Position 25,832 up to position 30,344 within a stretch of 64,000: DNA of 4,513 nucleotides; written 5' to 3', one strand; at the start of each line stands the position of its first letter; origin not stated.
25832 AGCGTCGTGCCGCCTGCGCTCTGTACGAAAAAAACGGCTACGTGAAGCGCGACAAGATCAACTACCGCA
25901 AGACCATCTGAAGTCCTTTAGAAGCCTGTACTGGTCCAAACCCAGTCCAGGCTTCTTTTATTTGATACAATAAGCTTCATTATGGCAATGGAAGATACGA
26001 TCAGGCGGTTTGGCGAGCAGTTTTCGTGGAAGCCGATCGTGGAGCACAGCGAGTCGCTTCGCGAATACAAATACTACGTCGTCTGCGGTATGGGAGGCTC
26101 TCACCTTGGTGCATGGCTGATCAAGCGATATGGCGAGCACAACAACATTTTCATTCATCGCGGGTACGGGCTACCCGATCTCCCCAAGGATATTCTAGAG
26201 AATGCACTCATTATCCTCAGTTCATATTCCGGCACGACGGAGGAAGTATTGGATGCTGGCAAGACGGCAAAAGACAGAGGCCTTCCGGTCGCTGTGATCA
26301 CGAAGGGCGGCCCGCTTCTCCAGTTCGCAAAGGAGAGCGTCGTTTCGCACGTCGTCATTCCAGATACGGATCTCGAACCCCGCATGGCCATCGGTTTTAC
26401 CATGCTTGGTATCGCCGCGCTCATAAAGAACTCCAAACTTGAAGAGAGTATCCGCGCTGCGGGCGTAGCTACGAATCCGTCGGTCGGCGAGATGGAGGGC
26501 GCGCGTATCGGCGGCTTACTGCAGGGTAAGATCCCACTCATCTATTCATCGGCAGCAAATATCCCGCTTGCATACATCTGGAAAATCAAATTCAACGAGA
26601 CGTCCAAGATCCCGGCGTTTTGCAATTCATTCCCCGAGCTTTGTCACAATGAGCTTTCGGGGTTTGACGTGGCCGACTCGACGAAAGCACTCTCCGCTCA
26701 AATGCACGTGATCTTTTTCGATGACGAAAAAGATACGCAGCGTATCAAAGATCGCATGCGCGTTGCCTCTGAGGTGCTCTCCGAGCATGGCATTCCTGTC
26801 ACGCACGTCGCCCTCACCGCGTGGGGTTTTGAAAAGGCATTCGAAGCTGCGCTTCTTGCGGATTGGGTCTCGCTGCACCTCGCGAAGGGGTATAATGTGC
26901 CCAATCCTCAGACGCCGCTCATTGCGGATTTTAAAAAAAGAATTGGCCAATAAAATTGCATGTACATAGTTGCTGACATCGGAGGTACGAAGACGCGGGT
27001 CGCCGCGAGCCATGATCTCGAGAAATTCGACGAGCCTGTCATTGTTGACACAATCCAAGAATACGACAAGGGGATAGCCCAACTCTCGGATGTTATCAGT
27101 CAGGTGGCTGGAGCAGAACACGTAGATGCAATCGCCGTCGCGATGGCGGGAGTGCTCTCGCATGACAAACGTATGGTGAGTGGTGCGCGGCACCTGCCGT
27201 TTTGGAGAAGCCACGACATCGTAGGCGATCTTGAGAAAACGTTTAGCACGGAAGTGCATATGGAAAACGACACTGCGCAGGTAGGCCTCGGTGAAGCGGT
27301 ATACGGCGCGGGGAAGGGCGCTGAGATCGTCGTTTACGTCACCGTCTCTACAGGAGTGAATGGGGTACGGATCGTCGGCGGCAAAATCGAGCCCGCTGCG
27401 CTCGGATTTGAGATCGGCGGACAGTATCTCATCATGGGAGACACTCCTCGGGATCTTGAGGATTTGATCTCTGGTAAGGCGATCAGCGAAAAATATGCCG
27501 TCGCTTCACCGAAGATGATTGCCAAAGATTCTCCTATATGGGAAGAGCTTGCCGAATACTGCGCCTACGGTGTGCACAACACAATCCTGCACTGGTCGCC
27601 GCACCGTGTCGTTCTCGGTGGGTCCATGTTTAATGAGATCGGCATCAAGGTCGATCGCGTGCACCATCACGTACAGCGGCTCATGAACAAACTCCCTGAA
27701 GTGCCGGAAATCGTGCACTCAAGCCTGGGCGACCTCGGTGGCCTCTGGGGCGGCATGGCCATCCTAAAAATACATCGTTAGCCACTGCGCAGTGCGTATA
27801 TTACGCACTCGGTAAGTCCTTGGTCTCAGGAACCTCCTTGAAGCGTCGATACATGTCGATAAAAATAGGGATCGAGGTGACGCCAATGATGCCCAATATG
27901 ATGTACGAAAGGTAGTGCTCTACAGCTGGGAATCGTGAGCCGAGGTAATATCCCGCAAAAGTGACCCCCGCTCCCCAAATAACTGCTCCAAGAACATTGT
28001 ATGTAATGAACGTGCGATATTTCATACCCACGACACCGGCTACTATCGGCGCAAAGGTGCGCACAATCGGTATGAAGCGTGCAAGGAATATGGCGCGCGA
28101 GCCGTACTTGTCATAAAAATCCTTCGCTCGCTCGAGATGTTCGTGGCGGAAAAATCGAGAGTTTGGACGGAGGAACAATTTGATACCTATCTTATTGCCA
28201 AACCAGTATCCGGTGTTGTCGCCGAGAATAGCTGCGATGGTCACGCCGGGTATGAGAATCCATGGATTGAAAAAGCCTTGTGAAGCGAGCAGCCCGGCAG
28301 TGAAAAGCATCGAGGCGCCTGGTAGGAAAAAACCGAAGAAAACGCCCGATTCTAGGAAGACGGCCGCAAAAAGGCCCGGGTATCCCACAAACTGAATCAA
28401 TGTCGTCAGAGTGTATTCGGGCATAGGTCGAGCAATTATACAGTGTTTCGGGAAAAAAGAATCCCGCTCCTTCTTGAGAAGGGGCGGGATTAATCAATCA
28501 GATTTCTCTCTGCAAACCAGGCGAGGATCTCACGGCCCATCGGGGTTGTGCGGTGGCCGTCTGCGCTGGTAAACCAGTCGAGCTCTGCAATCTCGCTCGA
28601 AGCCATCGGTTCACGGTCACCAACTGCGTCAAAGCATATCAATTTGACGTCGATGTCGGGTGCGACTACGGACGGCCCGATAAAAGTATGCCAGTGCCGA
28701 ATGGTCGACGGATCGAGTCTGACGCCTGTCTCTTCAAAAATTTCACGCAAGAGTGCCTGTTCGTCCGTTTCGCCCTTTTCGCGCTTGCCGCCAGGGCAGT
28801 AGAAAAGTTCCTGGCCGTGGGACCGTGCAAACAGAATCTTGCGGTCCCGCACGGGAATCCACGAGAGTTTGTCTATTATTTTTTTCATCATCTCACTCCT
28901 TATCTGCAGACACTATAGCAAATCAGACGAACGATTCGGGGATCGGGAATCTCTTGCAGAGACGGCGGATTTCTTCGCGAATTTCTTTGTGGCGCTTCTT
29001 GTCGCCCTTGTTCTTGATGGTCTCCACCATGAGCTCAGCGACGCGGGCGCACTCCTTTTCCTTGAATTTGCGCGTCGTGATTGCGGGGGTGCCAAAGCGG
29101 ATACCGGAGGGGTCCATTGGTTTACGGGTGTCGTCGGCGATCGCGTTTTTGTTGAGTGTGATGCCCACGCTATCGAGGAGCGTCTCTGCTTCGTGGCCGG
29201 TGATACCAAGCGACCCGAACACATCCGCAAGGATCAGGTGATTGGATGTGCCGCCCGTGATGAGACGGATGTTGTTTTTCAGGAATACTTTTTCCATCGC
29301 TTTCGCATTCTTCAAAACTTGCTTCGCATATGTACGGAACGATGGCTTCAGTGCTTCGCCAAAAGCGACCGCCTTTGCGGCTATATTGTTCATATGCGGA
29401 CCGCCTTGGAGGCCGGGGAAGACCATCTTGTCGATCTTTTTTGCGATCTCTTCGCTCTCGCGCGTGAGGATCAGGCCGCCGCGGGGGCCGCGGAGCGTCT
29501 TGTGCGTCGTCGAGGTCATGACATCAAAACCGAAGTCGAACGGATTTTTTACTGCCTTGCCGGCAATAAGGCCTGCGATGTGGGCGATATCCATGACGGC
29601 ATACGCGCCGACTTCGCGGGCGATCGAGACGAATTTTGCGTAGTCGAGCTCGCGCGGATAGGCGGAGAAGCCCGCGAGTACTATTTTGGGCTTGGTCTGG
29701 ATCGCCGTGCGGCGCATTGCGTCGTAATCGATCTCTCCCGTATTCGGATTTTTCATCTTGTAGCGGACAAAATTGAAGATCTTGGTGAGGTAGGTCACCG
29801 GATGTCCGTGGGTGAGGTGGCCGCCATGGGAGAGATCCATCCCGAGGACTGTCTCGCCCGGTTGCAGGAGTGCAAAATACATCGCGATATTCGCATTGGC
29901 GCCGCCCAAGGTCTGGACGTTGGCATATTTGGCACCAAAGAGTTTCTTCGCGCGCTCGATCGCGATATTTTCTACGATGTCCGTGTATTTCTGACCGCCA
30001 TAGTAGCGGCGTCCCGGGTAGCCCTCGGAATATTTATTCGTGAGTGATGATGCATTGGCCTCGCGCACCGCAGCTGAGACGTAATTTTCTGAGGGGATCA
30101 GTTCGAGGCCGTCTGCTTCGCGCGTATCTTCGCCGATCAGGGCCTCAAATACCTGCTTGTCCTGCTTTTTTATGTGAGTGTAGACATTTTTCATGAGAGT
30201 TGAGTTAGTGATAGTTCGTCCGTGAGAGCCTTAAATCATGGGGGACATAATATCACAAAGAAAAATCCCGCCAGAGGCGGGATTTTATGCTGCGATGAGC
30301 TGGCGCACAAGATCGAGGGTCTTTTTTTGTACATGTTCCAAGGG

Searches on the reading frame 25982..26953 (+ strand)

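Call 7: search_protein_families(library=pfam, proteins=[window:25982-26953:+], max_evalue=0.001)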
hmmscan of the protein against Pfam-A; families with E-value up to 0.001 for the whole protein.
window:25982-26953:+ (323 aa): 1 family
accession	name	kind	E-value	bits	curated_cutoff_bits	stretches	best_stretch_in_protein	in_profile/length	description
PF10432.14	bact-PGI_C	-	1.7e-30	106.4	24.5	1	178-321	10-151/151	Bacterial phospho-glucose isomerase C-terminal SIS domain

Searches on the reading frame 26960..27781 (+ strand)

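Call 7: search_protein_families(library=pfam, proteins=[window:26960-27781:+], max_evalue=0.001)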
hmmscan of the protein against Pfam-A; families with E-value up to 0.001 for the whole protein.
window:26960-27781:+ (273 aa): 2 families
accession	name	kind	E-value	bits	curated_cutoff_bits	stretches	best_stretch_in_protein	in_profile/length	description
PF00480.26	ROK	-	3.1e-28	99.6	22.9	1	4-269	3-291/294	ROK family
PF02685.22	Glucokinase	-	0.00058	19.4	22.1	1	3-71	1-70/314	Glucokinase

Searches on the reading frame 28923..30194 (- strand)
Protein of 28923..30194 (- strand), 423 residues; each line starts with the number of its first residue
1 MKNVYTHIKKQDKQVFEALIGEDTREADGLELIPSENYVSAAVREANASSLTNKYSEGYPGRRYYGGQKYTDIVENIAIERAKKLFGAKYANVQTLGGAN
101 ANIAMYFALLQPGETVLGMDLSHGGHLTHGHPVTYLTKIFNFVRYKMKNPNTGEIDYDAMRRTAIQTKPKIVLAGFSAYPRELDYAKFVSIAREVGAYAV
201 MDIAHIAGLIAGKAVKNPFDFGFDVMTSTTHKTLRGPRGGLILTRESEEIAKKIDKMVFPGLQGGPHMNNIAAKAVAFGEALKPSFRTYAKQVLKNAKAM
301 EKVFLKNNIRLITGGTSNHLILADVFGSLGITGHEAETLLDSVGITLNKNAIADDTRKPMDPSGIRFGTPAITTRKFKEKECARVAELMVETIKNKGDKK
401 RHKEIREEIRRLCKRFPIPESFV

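Call 7: search_protein_families(library=pfam, proteins=[window:28923-30194:-], max_evalue=0.001)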
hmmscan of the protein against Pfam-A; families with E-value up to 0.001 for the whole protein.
window:28923-30194:- (423 aa): 3 families
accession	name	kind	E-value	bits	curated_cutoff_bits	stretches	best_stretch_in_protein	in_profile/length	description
PF00464.25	SHMT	-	2.1e-144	481.5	27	1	8-388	1-398/399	Serine hydroxymethyltransferase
PF00155.27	Aminotran_1_2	-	1.8e-07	31.1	19.7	1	78-304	47-290/361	Aminotransferase class I and II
PF01053.26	Cys_Met_Meta_PP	-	0.00019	20.6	27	1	82-258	61-226/381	Cys/Met metabolism PLP-dependent enzyme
